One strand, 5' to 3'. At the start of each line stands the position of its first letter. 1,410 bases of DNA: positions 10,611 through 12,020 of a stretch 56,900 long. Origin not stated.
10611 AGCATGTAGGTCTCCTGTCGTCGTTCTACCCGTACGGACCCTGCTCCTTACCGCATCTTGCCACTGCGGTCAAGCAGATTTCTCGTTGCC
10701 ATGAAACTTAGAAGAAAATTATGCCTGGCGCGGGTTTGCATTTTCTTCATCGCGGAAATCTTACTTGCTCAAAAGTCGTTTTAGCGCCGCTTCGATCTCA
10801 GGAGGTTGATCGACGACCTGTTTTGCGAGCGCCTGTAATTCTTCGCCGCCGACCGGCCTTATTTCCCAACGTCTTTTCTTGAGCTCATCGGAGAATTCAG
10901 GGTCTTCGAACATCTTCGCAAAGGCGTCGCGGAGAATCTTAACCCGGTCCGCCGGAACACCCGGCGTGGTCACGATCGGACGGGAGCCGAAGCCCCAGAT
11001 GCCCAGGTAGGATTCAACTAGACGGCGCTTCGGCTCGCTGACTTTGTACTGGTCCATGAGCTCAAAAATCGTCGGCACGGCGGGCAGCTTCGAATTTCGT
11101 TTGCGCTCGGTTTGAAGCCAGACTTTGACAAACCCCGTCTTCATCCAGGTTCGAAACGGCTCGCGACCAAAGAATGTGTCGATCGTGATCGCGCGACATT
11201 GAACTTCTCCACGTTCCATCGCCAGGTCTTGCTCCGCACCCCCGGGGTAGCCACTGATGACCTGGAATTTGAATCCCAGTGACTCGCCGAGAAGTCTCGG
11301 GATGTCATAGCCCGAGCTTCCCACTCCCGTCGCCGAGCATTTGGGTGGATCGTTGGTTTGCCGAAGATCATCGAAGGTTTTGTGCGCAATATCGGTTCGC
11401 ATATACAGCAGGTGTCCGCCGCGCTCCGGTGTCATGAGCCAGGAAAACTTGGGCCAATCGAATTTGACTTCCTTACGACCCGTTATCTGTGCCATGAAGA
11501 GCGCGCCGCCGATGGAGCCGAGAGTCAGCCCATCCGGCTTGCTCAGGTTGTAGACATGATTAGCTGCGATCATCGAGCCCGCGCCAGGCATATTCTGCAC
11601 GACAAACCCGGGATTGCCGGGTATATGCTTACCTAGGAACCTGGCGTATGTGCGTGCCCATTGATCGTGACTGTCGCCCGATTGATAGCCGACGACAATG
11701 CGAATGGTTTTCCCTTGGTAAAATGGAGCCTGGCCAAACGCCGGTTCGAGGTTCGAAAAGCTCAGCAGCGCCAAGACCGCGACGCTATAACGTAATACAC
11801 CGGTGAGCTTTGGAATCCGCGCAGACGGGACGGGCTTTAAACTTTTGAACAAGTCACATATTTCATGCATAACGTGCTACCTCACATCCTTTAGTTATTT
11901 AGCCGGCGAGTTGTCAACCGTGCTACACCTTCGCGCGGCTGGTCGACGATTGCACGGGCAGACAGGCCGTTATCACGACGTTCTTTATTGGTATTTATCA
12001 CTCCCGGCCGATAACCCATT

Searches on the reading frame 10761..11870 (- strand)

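Call 85: search_protein_families(library=pfam, proteins=[window:10761-11870:-], max_evalue=0.00001)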
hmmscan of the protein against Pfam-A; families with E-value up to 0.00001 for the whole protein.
window:10761-11870:- (369 aa): 1 family
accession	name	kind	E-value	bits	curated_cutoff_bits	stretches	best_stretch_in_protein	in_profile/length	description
PF03401.19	TctC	-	8.9e-10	39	27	1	89-339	17-248/274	Tripartite tricarboxylate transporter family receptor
